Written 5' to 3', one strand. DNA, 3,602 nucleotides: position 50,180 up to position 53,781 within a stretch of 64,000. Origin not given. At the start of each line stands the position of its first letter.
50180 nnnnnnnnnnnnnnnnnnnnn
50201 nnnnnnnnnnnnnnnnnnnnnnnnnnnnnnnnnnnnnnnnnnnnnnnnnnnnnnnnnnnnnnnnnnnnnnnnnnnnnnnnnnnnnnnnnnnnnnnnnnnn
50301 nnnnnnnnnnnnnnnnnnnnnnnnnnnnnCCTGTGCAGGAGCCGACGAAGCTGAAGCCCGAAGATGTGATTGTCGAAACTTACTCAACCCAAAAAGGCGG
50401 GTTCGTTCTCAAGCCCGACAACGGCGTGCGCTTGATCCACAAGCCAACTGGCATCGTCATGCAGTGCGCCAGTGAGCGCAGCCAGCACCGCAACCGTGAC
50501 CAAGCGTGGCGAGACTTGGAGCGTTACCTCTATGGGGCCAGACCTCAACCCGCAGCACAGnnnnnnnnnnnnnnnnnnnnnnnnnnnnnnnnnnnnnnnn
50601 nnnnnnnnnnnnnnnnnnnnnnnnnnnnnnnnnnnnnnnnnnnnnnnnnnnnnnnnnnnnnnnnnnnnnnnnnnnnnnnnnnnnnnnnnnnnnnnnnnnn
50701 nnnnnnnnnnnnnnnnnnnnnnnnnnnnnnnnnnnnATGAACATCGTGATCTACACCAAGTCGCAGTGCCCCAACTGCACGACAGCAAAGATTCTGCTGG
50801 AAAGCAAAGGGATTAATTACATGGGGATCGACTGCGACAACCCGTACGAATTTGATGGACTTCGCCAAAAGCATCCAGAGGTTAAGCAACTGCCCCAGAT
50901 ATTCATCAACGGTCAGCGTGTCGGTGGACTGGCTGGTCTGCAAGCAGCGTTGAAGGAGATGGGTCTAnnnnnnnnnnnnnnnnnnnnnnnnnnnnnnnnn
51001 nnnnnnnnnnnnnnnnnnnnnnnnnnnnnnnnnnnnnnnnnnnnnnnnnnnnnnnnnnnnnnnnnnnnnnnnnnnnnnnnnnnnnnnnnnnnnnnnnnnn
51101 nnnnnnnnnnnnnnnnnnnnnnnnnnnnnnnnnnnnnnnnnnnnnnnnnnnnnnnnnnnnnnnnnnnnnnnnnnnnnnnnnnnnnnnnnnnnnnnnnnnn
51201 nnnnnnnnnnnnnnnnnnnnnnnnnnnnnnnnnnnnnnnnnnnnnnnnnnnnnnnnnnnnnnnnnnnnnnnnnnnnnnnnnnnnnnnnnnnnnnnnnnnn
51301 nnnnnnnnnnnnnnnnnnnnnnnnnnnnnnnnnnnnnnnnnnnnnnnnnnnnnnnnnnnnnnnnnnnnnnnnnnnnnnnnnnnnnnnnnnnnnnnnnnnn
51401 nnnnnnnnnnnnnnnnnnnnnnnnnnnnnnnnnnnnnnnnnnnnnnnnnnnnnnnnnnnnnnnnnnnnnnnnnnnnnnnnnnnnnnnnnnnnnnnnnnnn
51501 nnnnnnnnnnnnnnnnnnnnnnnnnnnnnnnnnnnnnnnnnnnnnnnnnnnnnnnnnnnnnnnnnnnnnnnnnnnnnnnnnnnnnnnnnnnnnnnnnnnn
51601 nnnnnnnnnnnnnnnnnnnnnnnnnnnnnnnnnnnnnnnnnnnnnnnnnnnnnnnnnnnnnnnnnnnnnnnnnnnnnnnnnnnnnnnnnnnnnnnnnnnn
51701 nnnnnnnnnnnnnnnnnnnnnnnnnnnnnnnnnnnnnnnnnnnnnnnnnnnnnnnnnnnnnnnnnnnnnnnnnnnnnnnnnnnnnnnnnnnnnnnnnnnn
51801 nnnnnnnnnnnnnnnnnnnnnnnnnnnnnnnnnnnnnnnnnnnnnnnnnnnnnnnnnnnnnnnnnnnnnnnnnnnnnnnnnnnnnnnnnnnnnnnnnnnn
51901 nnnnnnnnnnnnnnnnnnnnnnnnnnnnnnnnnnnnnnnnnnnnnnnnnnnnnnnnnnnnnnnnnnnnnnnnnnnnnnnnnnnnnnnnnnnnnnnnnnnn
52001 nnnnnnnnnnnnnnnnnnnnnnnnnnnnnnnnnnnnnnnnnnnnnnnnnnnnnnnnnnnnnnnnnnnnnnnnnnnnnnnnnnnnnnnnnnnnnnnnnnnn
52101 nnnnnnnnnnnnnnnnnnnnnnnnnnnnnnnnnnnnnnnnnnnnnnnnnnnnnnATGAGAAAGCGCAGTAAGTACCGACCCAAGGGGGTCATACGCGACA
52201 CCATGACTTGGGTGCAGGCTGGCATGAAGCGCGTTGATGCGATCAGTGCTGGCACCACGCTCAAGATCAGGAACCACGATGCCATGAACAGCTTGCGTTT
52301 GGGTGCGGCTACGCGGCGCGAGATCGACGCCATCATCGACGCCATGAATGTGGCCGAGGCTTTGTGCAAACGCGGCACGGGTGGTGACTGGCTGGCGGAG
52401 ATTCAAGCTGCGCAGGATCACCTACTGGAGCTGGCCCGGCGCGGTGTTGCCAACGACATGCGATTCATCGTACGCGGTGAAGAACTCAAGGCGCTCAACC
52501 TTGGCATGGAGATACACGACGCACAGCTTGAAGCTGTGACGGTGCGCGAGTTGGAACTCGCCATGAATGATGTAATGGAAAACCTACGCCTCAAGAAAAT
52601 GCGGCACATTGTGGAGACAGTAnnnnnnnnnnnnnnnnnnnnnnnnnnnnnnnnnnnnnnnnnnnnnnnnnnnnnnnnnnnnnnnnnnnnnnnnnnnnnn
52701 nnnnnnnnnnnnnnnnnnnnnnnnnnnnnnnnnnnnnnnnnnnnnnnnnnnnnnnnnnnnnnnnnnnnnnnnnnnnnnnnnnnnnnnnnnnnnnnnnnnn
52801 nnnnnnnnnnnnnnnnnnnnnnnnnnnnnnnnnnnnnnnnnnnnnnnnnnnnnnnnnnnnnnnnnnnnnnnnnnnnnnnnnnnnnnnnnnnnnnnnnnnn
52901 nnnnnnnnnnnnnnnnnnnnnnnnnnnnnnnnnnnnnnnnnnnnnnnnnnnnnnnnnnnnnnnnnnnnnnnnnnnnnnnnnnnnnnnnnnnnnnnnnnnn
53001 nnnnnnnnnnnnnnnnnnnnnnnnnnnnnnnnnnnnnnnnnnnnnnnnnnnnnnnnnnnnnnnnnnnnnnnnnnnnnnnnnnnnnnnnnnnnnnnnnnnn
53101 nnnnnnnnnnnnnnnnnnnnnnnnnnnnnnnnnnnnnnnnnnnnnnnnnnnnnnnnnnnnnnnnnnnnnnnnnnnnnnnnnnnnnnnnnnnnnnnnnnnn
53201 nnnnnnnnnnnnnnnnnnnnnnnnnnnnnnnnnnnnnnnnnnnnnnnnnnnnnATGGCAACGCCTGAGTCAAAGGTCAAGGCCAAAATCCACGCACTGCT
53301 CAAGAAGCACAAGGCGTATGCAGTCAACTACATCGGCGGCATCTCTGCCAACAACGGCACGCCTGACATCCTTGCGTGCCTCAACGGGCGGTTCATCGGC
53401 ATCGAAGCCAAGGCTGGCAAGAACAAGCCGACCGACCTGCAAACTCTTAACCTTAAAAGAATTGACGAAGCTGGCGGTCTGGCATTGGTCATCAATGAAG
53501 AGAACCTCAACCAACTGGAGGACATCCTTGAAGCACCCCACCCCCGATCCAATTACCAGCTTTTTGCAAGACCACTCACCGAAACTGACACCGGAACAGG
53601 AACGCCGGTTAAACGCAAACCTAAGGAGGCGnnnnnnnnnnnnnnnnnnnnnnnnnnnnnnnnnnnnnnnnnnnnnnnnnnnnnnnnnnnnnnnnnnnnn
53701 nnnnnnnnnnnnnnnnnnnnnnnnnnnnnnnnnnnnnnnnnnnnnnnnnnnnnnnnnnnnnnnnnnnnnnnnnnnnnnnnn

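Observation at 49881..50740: Phage-encoded RF-1-domain protein with a non-canonical residue at the GGQ position and a duplicated N-terminal module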

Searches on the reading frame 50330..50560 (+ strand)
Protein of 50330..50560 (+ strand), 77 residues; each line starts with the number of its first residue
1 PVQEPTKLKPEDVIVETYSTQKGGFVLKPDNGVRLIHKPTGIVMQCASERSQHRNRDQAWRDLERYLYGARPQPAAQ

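Call 31: search_protein_representatives(protein=window:50330-50560:+)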
Query: 77 residues. Proteins with E-value up to 0.001 (for the whole library): 2333; up to 1e-10: 51; up to 1e-30: 3. The best 150 are listed.
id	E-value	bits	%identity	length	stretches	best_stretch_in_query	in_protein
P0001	4.8e-45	166.5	100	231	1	1-77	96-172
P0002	9.0e-43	159.3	96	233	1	1-77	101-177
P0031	3.3e-31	122.6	76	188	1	2-77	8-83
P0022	1.8e-30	120.2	78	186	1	1-77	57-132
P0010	4.3e-29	115.9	84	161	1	1-67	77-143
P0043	7.3e-29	115.1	76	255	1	2-77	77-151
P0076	7.3e-28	112.0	73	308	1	1-73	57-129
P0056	2.8e-27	110.1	71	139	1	1-75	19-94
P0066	4.2e-27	109.5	73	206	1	1-77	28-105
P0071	5.3e-25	102.9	72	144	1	8-74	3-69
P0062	5.6e-25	102.8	72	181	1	2-69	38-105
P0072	5.9e-25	102.7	69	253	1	1-75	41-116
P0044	7.1e-25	102.5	69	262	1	1-75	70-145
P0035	7.2e-25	102.4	69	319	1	1-75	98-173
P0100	8.8e-25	102.2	69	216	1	1-75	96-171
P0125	3.6e-14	68.4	53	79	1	4-67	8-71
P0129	2.4e-13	65.8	54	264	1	7-65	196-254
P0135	7.1e-13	64.3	46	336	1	3-71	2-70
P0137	1.8e-12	63.0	48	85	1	7-75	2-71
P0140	6.6e-12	61.2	44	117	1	8-73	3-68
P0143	1.2e-11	60.4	56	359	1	8-72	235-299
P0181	2.5e-09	53.1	46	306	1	6-76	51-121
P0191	4.7e-09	52.2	43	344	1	4-73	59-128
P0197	6.0e-09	51.8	41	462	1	7-75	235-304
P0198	6.4e-09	51.8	49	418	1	8-75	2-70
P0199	6.9e-09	51.7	46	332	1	7-74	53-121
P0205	8.0e-09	51.5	50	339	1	8-65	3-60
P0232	2.2e-08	50.1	48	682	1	7-66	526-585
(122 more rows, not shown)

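Call 42: search_protein_families(library=pfam, proteins=[P0232, P0143, P0129, P0135, P0198, P0205, P0197, P0191, P0199, P0181], max_evalue=0.01)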
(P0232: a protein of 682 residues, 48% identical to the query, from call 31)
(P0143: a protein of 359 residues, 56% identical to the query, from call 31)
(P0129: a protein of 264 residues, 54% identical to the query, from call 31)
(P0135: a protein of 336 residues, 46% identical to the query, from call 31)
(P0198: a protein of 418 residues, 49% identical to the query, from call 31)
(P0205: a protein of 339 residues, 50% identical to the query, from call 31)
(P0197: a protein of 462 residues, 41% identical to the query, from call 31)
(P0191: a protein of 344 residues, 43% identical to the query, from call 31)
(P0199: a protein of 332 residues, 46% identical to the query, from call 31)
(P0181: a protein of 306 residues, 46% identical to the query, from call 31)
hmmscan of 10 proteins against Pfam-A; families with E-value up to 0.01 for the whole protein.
P0232 (682 aa): 2 families
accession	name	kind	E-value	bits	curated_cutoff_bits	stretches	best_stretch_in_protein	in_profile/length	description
PF00472.26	RF-1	-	3.2e-09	37.2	35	1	548-614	30-97/116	RF-1 domain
PF04957.18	RMF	-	0.00095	19.6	27.9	1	133-166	15-50/53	Ribosome modulation factor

P0143 (359 aa): 1 family
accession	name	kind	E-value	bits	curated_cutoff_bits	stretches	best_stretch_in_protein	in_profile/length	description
PF00472.26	RF-1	-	5.3e-10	39.7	35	1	257-326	30-106/116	RF-1 domain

P0129 (264 aa): 4 families
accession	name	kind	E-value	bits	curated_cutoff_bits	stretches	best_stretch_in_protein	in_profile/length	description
PF00472.26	RF-1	-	2.9e-11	43.8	35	1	219-259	31-72/116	RF-1 domain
PF24062.1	DUF7362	-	0.0051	17.4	27.6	1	131-252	12-129/163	Domain of unknown function (DUF7362)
PF19353.4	DUF5930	-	0.0065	16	27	0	48-167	84-194/320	Family of unknown function (DUF5930)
PF19903.4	DUF6376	-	0.01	16.6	27.3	0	106-172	25-88/116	Family of unknown function (DUF6376)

P0135 (336 aa): 1 family
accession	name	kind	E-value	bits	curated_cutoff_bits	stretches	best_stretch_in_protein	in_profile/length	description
PF00472.26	RF-1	-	8e-12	45.6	35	1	7-70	7-73/116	RF-1 domain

P0198 (418 aa): 2 families
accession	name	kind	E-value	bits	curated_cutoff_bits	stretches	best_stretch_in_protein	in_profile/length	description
PF00472.26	RF-1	-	3.5e-10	40.3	35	1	2-68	7-75/116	RF-1 domain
PF04448.17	DUF551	-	0.00027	22.2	22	1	295-334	30-67/68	Protein of unknown function (DUF551)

P0205 (339 aa): 1 family
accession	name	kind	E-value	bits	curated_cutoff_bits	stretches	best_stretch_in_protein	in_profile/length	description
PF00472.26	RF-1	-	2.5e-08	34.3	35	1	26-67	32-74/116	RF-1 domain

P0197 (462 aa): 1 family
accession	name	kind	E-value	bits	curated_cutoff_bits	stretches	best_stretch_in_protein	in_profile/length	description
PF00472.26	RF-1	-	1.5e-11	44.7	35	1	235-301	6-74/116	RF-1 domain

P0191 (344 aa): 1 family
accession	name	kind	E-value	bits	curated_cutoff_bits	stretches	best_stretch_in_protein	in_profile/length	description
PF00472.26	RF-1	-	1.7e-08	34.8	35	1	85-126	31-73/116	RF-1 domain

P0199 (332 aa): 1 family
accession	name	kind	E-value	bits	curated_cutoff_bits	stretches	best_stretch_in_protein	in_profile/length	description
PF00472.26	RF-1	-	2.1e-10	41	35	1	76-117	30-72/116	RF-1 domain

P0181 (306 aa): 1 family
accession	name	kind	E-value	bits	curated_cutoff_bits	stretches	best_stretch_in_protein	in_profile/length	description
PF00472.26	RF-1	-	1.9e-10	41.1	35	1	77-139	33-97/116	RF-1 domain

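Call 62: find_related_loci(query=A5, collection=viral_contigs, flank=6000)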
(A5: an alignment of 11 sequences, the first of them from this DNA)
Query A5 (77 aa) in viral_contigs; peptide patterns used: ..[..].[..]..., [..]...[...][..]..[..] (x = any residue, [..] = any of these).
145 stretches matched a pattern; 4 encode a relative of the query (tblastn E <= 1e-3); 4 distinct loci.
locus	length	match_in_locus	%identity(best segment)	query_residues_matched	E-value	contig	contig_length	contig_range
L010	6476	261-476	74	1-72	4e-35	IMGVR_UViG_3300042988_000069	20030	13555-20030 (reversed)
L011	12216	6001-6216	74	1-72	4e-35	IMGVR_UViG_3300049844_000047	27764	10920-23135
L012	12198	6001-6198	36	4-67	1e-11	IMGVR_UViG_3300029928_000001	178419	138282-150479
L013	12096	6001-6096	47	28-59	6e-8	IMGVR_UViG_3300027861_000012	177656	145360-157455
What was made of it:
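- Tried and rejected: IMG/VR gave only two close loci (call 62).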

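Call 63: find_related_loci(query=A5, collection=genome_contigs, flank=6000)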
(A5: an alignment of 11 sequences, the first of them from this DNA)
Query A5 (77 aa) in genome_contigs; peptide patterns used: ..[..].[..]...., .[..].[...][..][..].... (x = any residue, [..] = any of these).
86 stretches matched a pattern; 75 encode a relative of the query (tblastn E <= 1e-3); 75 distinct loci.
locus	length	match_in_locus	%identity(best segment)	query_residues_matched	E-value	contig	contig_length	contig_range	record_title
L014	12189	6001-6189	52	8-68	3e-16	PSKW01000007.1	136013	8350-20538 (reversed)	MAG: Gemmataceae bacterium isolate ERB_16_1 NODE_22_length_136013_cov_8.079105, whole genome shotgun sequence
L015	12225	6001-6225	41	1-73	6e-15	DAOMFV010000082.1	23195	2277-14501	MAG TPA_asm: Gemmatales bacterium isolate AMR_MDS_4993 NODE_697_length_23195_cov_5.866638, whole genome shotgun sequence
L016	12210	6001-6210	47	1-68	2e-13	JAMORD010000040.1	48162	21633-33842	MAG: bacterium isolate 4561-380_metabat1_scaf2bin.008 4561-380_scaffold_127_c1, whole genome shotgun sequence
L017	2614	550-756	48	2-67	2e-13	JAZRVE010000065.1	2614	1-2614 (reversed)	MAG: Eubacteriales bacterium isolate T1900044954_TA20190008.MAGScoT_cleanbin_000035 SGB_3787_k141_1334098, whole genome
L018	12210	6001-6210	46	1-68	5e-13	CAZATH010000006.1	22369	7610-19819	MAG TPA_asm: uncultured bacterium isolate SRP163575_co1_394 genome assembly, contig: NODE_4760_length_22369_cov_4.166487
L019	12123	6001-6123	56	28-68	5e-12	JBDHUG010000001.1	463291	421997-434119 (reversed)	MAG: Gemmatales bacterium isolate AS-MICRO-3CA.90 NODE_16_length_463291_cov_29.785850, whole genome shotgun sequence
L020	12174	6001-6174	50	8-63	9e-12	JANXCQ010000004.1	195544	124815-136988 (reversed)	MAG: Gemmatales bacterium isolate SKYB77 NODE_4_length_195544_cov_45.277939, whole genome shotgun sequence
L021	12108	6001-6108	67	28-63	1e-11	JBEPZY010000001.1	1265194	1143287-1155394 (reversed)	MAG: Gemmatales bacterium isolate 03V1_S199.semibin_refined.050_sub NODE_2_length_1265194_cov_13.848812, whole genome sh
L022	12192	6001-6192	42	7-68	2e-11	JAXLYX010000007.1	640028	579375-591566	MAG: Polyangiales bacterium isolate STL-MYX24 C3.137.fa-7, whole genome shotgun sequence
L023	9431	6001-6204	44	8-73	2e-11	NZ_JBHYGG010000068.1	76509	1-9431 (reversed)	MAG: Gemmata sp. isolate SAMS01UC_bin-009 SAMS01UC_bin-009_c16, whole genome shotgun sequence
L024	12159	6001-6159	49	10-60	1e-11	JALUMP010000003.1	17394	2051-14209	MAG: Candidatus Parcubacteria bacterium isolate S145_metabat2_scaf2bin.004 S145_NODE_1031_length_17394_cov_4.444605, who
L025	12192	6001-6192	47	12-73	2e-11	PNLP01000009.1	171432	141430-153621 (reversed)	MAG: Planctomycetaceae bacterium isolate DS2.012 DS2_1000045_171432, whole genome shotgun sequence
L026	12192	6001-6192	45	7-68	3e-11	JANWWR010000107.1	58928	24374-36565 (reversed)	MAG: Gemmatales bacterium isolate SKYG27 k141_297187, whole genome shotgun sequence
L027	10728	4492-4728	37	1-77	7e-11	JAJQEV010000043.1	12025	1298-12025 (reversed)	MAG: Clostridiales bacterium isolate MI.B2_1 NODE_668_length_12025_cov_29.691479, whole genome shotgun sequence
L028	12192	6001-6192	45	7-68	4e-11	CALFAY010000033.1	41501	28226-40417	MAG: uncultured planctomycete isolate H1_Bin_Bin_101_sub_1 genome assembly, contig: c_000000008948, whole genome shotgun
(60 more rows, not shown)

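Call 83: find_encoding_contigs(protein=P0125, flank=5000, max_places=2)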
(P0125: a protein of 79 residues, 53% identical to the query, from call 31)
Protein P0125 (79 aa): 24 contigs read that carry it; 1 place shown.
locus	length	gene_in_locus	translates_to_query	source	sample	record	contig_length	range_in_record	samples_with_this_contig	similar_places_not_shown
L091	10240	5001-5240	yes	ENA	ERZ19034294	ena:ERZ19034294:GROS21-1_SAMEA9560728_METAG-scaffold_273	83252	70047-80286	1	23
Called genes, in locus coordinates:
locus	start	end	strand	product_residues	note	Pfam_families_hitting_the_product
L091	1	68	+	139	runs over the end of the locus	-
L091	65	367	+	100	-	-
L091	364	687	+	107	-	-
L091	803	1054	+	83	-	-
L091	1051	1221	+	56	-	-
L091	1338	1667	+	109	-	-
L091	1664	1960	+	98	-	-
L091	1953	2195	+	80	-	-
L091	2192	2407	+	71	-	-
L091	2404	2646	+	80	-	-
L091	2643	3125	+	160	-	-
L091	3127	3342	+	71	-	-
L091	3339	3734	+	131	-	-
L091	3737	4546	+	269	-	-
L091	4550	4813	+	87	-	-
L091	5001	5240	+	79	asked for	PF00472:RF-1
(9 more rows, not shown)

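Call 84: find_encoding_contigs(protein=P0137, flank=5000, max_places=2)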
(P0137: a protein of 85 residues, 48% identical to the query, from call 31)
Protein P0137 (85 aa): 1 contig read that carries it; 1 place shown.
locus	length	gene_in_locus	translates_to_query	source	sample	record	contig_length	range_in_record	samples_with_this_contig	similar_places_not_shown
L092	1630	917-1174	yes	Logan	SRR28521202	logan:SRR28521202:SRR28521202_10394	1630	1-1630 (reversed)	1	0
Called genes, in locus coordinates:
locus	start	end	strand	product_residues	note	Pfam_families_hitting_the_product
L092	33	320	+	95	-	-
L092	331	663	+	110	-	-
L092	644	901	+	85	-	-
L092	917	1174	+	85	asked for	PF00472:RF-1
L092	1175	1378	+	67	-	-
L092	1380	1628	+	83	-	?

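Call 85: find_encoding_contigs(protein=P0140, flank=5000, max_places=2)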
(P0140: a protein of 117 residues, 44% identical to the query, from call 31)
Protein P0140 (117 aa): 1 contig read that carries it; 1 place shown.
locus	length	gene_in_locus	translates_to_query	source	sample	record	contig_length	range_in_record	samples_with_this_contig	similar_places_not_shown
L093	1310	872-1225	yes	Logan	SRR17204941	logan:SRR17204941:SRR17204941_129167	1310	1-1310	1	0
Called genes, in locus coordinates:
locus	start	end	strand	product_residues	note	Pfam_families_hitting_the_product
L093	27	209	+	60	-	PF02954:HTH_8 (weak)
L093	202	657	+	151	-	PF21822:Phage_TAC_15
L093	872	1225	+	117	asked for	PF00472:RF-1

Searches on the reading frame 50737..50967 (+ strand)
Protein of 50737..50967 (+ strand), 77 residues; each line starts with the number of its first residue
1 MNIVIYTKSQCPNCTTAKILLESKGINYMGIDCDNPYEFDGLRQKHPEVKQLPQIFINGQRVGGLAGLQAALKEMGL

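Call 40: search_protein_families(library=pfam, proteins=[window:50737-50967:+], max_evalue=0.01)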
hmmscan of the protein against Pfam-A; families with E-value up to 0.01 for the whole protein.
window:50737-50967:+ (77 aa): 3 families
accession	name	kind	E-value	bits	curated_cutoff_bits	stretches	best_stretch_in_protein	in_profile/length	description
PF00462.30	Glutaredoxin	-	1.6e-13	51.1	22.9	1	3-62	1-60/60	Glutaredoxin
PF13417.12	GST_N_3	-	0.0045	17.7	22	1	6-58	2-53/75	Glutathione S-transferase, N-terminal domain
PF13192.12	Thioredoxin_3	-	0.0079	16.7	24.8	0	1-61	1-59/76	Thioredoxin domain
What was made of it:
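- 50737..50970 (+): Downstream glutaredoxin/NrdH-like gene, the syntenic anchor of the variable slot. It is a neighbour, not part of the protein. Pfam Glutaredoxin E=1.6e-13 (call 40).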

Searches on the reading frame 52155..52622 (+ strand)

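Call 40: search_protein_families(library=pfam, proteins=[window:52155-52622:+], max_evalue=0.01)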
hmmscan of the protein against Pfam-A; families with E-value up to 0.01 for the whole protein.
window:52155-52622:+ (156 aa): 0 families

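Call 56: search_protein_families(library=phrogs, proteins=[window:52155-52622:+], max_evalue=0.001)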
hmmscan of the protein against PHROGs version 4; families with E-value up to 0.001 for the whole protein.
window:52155-52622:+ (156 aa): 1 family
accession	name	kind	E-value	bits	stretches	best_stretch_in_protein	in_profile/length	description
phrog_20828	-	unknown function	1.1e-07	32.7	1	36-144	53-165/179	-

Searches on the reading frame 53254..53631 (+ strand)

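Call 56: search_protein_families(library=phrogs, proteins=[window:53254-53631:+], max_evalue=0.001)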
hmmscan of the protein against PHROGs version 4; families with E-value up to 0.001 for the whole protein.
window:53254-53631:+ (126 aa): 2 families
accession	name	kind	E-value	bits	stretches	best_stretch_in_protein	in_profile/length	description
phrog_93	-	DNA, RNA and nucleotide metabolism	1.8e-15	57.7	1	2-94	351-440/613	endonuclease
phrog_5702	-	DNA, RNA and nucleotide metabolism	2.2e-05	25.4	1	33-79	4-52/70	Holliday junction resolvase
